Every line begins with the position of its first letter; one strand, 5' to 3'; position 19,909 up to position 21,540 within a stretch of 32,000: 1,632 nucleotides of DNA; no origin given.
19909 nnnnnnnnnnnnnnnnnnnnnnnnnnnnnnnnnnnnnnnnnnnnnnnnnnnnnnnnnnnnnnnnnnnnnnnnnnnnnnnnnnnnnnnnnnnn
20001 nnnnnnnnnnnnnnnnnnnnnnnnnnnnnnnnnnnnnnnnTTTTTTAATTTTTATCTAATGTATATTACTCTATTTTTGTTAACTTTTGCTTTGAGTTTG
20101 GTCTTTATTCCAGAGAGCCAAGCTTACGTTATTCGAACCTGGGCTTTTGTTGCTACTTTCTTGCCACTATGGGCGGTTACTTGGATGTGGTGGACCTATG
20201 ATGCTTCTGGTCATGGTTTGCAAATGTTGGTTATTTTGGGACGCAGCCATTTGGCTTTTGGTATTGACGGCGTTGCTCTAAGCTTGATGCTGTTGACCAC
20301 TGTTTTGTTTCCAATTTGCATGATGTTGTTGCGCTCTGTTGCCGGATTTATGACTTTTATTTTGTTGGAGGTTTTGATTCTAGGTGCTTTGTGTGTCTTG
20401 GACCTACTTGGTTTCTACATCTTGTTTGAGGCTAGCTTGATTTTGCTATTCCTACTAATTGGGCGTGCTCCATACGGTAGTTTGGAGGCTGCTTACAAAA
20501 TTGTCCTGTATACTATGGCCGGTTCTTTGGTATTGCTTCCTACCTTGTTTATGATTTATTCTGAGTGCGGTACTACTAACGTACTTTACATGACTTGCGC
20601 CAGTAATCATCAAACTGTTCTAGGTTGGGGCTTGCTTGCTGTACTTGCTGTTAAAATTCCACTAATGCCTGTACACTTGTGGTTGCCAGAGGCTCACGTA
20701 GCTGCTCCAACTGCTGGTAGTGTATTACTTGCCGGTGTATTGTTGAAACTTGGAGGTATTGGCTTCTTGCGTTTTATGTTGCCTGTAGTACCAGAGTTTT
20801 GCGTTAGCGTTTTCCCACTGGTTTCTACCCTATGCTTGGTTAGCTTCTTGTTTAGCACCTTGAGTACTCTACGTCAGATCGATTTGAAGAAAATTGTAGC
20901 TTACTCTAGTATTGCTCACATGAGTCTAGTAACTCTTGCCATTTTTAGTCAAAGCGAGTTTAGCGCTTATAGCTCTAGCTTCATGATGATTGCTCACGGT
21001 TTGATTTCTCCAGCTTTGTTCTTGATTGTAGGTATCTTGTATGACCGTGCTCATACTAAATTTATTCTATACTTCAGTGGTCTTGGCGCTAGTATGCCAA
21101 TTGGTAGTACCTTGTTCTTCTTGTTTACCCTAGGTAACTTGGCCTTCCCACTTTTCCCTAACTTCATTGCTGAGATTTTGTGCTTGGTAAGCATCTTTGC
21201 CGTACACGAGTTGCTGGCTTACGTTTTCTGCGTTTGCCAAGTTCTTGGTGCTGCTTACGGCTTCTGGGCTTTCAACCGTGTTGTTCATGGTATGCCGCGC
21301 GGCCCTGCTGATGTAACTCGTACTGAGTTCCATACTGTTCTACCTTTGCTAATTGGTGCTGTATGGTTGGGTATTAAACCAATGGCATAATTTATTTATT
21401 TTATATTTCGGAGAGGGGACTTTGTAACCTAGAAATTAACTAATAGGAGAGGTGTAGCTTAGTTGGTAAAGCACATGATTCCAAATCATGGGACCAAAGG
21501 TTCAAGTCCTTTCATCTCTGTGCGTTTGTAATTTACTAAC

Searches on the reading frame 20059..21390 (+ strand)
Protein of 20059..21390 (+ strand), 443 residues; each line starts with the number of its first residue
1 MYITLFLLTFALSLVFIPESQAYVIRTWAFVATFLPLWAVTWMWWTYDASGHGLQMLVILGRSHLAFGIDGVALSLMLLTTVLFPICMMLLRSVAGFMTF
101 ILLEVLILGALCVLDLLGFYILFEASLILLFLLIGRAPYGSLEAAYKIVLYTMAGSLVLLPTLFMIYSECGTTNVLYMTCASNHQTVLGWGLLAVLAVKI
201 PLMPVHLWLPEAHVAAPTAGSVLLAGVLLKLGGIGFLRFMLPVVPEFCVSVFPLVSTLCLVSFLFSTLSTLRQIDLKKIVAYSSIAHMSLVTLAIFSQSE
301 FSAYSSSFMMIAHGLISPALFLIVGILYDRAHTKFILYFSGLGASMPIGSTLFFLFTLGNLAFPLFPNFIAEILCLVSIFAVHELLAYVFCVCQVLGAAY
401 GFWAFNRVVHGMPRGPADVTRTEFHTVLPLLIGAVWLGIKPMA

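Call 9: search_protein_families(library=pfam, proteins=[window:20059-21390:+])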
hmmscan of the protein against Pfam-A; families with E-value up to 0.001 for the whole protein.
window:20059-21390:+ (443 aa): 1 family
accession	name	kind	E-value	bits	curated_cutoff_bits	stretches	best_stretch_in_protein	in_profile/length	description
PF00361.26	Proton_antipo_M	-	2.8e-59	201.2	21.5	1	115-394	3-290/294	NADH:quinone oxidoreductase/Mrp antiporter, TM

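Call 10: find_encoding_contigs(protein=window:20059-21390:+, flank=10000, max_places=10)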
Protein window:20059-21390:+ (443 aa): no gene with exactly this product is on record in the collection.

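Call 12: find_homologous_proteins(query=window:20059-21387:+, max_evalue=1e-30)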
Query window:20059-21387:+ (443 aa): 7539 proteins with E <= 1e-30 among 8000 candidates; the best 120 are listed.
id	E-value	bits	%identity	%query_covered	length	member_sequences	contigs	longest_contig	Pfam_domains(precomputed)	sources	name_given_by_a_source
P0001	6.1e-275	930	97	100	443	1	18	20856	PF00361.26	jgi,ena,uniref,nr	jgi:proton-translocating NADH-quinone oxidoreductase chain M|uniref:NADH-ubiquinone oxidoreductase c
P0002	1.4e-274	929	97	100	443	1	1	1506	PF00361.26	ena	-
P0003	1.8e-274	929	97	100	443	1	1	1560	PF00361.26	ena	-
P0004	1.5e-273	926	96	100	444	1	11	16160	PF00361.26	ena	-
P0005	1.8e-273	925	97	100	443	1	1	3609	PF00361.26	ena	-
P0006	3.5e-272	921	96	100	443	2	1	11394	PF00361.26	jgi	jgi:proton-translocating NADH-quinone oxidoreductase chain M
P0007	8.8e-272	920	96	100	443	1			PF00361.26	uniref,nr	uniref:NADH-ubiquinone oxidoreductase chain 4 n=1 Tax=Chlamydomonas schloesseri TaxID=2026947 RepID=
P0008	1.3e-271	919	96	100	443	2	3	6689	PF00361.26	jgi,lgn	jgi:proton-translocating NADH-quinone oxidoreductase chain M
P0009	3.6e-269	911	95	100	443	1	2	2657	PF00361.26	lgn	-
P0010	4.5e-268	908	94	100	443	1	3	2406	PF00361.26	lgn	-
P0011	5.5e-267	904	95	100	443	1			PF00361.26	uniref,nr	uniref:NADH-ubiquinone oxidoreductase chain 4 n=1 Tax=Edaphochlamys debaryana TaxID=47281 RepID=A0A7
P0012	7.8e-267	904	95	100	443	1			PF00361.26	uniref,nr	uniref:NADH-ubiquinone oxidoreductase chain 4 n=1 Tax=Edaphochlamys debaryana TaxID=47281 RepID=A0A7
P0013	1.2e-265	900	94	100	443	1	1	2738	PF00361.26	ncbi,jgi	jgi:proton-translocating NADH-quinone oxidoreductase chain M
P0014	2.6e-265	899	93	100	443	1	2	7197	PF00361.26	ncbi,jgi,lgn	jgi:proton-translocating NADH-quinone oxidoreductase chain M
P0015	1.3e-264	896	94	100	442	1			PF00361.26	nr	nr:NADH dehydrogenase subunit 4 [Pandorina colemaniae]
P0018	1.8e-264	896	94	96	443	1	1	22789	PF00361.26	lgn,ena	-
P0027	1.0e-262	890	93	100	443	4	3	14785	PF00361.26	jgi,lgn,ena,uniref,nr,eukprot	jgi:proton-translocating NADH-quinone oxidoreductase chain M|uniref:NADH-ubiquinone oxidoreductase c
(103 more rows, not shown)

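Call 13: list_cluster_members(proteins=[P0001, P0004, P0027, P0018, P0014, P0006])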
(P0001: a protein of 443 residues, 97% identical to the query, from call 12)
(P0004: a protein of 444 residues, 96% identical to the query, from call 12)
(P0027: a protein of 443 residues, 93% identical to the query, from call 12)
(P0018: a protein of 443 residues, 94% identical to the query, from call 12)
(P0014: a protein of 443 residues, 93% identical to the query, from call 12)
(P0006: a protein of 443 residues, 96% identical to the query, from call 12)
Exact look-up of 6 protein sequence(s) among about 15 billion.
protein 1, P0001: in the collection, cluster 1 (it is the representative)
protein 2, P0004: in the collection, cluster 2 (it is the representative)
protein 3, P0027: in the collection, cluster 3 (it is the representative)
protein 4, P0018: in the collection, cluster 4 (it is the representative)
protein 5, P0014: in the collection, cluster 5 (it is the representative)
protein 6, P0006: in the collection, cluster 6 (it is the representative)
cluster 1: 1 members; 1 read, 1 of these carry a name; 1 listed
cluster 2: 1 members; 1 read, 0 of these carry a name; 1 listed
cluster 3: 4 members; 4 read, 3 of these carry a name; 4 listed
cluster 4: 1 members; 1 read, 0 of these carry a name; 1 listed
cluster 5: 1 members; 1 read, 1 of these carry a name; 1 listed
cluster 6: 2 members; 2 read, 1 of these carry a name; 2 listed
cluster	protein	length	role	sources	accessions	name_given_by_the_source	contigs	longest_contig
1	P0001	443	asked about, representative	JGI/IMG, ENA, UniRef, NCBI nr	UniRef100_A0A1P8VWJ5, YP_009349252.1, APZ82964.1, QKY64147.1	proton-translocating NADH-quinone oxidoreductase chain M | NADH-ubiquinone oxidoreductase chain 4 n=1 Tax=Yamagishiella unicocca TaxID=51707 ... | NADH dehydrogenase subunit 4 [Yamagishiella unicocca]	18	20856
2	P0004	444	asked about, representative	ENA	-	-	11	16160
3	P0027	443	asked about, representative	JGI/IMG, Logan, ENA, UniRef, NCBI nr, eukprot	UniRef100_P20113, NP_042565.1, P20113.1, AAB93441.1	proton-translocating NADH-quinone oxidoreductase chain M | NADH-ubiquinone oxidoreductase chain 4 n=3 Tax=Chlamydomonas reinhardtii TaxID=3055 ... | NADH dehydrogenase subunit 4 [Chlamydomonas reinhardtii]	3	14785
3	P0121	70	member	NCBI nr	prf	URFXx [Chlamydomonas reinhardtii]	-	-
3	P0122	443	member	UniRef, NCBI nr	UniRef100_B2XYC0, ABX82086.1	NADH-ubiquinone oxidoreductase chain 4 n=2 Tax=Chlamydomonas reinhardtii TaxID=3055 ... | NADH dehydrogenase subunit 4 [Chlamydomonas reinhardtii]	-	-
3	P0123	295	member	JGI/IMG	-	-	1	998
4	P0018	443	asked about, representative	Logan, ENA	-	-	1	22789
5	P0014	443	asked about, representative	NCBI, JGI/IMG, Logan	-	proton-translocating NADH-quinone oxidoreductase chain M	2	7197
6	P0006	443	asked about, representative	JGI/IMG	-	proton-translocating NADH-quinone oxidoreductase chain M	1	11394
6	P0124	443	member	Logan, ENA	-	-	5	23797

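Call 14: find_encoding_contigs(protein=P0001, flank=10000, max_places=6)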
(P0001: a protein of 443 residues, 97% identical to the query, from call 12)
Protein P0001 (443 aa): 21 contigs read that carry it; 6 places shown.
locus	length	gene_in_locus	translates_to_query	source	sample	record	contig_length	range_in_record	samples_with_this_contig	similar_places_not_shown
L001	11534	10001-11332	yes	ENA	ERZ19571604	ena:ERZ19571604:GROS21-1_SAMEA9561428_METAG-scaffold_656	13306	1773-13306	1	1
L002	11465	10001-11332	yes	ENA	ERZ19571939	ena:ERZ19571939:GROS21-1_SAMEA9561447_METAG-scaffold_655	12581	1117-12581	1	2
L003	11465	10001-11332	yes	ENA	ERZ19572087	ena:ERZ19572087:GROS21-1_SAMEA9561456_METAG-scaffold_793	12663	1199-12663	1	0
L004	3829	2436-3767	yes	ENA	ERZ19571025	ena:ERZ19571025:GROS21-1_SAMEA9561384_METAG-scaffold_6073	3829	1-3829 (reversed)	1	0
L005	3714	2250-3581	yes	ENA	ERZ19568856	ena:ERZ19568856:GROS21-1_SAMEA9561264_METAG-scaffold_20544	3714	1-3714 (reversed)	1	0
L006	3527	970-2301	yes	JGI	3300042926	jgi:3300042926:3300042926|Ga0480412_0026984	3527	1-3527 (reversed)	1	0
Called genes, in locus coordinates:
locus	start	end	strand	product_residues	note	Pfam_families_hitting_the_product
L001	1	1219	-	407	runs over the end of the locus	PF00115:COX1, PF00961:LAGLIDADG_1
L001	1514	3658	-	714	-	PF00115:COX1, PF00961:LAGLIDADG_1 (weak)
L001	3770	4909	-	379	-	PF00033:Cytochrome_B, PF13631:Cytochrom_B_N_2, PF00032:Cytochrom_B_C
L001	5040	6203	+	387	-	PF00361:Proton_antipo_M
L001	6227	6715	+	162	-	PF00499:Oxidored_q3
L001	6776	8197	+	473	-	PF00662:Proton_antipo_N, PF03161:LAGLIDADG_2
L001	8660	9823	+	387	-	PF00361:Proton_antipo_M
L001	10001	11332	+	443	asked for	PF00361:Proton_antipo_M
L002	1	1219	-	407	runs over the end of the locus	PF00115:COX1, PF00961:LAGLIDADG_1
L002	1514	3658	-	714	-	PF00115:COX1, PF00961:LAGLIDADG_1 (weak)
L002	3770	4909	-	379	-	PF00033:Cytochrome_B, PF13631:Cytochrom_B_N_2, PF00032:Cytochrom_B_C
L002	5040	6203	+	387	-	PF00361:Proton_antipo_M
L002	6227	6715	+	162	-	PF00499:Oxidored_q3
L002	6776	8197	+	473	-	PF00662:Proton_antipo_N, PF03161:LAGLIDADG_2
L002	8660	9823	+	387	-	PF00361:Proton_antipo_M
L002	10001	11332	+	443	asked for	PF00361:Proton_antipo_M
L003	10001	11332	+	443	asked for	PF00361:Proton_antipo_M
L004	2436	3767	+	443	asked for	PF00361:Proton_antipo_M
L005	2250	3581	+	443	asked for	PF00361:Proton_antipo_M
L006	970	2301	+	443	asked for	PF00361:Proton_antipo_M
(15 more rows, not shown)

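Call 22: find_encoding_contigs(protein=P0124, flank=10000, max_places=4)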
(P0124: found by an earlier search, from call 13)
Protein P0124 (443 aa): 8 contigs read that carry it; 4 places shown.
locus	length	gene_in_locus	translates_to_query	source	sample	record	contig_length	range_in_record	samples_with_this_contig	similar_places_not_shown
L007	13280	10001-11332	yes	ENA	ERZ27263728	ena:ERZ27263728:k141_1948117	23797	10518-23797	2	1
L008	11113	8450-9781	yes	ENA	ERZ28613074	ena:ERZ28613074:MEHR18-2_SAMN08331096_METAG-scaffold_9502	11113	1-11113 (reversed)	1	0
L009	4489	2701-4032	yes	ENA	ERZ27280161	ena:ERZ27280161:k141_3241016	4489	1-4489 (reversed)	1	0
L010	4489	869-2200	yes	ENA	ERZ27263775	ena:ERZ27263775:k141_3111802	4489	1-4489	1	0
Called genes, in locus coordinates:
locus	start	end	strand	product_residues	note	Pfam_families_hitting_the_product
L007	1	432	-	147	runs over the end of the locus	PF00115:COX1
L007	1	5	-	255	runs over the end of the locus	-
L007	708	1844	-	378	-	PF00115:COX1, PF00961:LAGLIDADG_1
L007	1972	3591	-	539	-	PF00115:COX1, PF00961:LAGLIDADG_1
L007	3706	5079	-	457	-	PF00033:Cytochrome_B, PF13631:Cytochrom_B_N_2, PF00032:Cytochrom_B_C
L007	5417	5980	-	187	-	PF03161:LAGLIDADG_2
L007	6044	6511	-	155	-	PF00033:Cytochrome_B, PF13631:Cytochrom_B_N_2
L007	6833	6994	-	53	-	-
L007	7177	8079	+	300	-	PF00662:Proton_antipo_N, PF00361:Proton_antipo_M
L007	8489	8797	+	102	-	PF00361:Proton_antipo_M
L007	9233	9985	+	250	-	PF00361:Proton_antipo_M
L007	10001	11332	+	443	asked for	PF00361:Proton_antipo_M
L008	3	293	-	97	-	?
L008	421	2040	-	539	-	PF00115:COX1, PF00961:LAGLIDADG_1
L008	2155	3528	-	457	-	PF00033:Cytochrome_B, PF13631:Cytochrom_B_N_2, PF00032:Cytochrom_B_C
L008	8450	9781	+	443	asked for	PF00361:Proton_antipo_M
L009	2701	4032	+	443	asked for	PF00361:Proton_antipo_M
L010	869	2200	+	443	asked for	PF00361:Proton_antipo_M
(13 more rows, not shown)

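Call 23: find_encoding_contigs(protein=P0004, flank=10000, max_places=4)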
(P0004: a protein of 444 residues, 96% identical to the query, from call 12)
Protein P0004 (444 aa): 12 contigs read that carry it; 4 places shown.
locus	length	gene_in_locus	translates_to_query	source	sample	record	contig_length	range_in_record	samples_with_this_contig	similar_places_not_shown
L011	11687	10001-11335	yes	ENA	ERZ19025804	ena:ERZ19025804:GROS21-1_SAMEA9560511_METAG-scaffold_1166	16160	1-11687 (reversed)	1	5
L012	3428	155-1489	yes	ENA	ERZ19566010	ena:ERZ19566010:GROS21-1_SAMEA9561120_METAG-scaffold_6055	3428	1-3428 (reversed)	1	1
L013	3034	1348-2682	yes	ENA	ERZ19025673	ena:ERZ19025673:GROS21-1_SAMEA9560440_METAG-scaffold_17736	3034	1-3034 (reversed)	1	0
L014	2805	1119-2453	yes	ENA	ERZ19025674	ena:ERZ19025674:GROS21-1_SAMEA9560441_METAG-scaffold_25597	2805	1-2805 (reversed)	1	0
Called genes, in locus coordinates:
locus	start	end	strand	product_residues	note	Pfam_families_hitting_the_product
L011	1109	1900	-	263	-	PF00115:COX1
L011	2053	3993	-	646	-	PF00115:COX1, PF00961:LAGLIDADG_1 (weak)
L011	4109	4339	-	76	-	-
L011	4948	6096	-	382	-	PF00033:Cytochrome_B, PF13631:Cytochrom_B_N_2, PF00032:Cytochrom_B_C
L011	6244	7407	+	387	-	PF00361:Proton_antipo_M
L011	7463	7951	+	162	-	PF00499:Oxidored_q3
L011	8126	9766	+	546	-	PF00662:Proton_antipo_N, PF00361:Proton_antipo_M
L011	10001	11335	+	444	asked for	PF00361:Proton_antipo_M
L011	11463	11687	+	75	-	?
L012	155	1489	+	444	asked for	PF00361:Proton_antipo_M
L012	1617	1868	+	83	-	-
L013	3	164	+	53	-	?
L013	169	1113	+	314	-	PF00361:Proton_antipo_M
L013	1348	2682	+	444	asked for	PF00361:Proton_antipo_M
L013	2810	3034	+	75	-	?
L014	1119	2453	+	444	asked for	PF00361:Proton_antipo_M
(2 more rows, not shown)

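Call 24: find_encoding_contigs(protein=P0018, flank=10000, max_places=3)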
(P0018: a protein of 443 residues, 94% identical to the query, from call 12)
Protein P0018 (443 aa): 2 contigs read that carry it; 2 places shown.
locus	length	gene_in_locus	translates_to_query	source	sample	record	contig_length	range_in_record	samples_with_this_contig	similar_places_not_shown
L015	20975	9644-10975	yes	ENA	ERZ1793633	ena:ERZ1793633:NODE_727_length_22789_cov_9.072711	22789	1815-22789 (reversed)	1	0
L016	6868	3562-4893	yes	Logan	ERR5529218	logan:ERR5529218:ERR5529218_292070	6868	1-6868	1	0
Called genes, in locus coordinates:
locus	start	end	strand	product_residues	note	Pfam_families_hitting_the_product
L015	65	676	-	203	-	-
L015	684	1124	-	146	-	PF00115:COX1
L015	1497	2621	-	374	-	PF00115:COX1, PF14528:LAGLIDADG_3 (faint), PF00961:LAGLIDADG_1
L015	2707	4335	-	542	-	PF00115:COX1, PF00961:LAGLIDADG_1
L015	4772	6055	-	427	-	PF00115:COX1, PF00961:LAGLIDADG_1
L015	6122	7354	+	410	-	PF00662:Proton_antipo_N, PF03161:LAGLIDADG_2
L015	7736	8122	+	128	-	PF00361:Proton_antipo_M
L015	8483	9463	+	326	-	PF00361:Proton_antipo_M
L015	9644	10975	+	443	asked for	PF00361:Proton_antipo_M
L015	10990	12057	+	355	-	PF00033:Cytochrome_B, PF13631:Cytochrom_B_N_2, PF03161:LAGLIDADG_2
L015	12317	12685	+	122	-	-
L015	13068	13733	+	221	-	PF00033:Cytochrome_B, PF13631:Cytochrom_B_N_2, PF00032:Cytochrom_B_C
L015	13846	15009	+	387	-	PF00361:Proton_antipo_M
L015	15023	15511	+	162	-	PF00499:Oxidored_q3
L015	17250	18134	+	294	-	PF00146:NADHdh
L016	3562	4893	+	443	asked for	PF00361:Proton_antipo_M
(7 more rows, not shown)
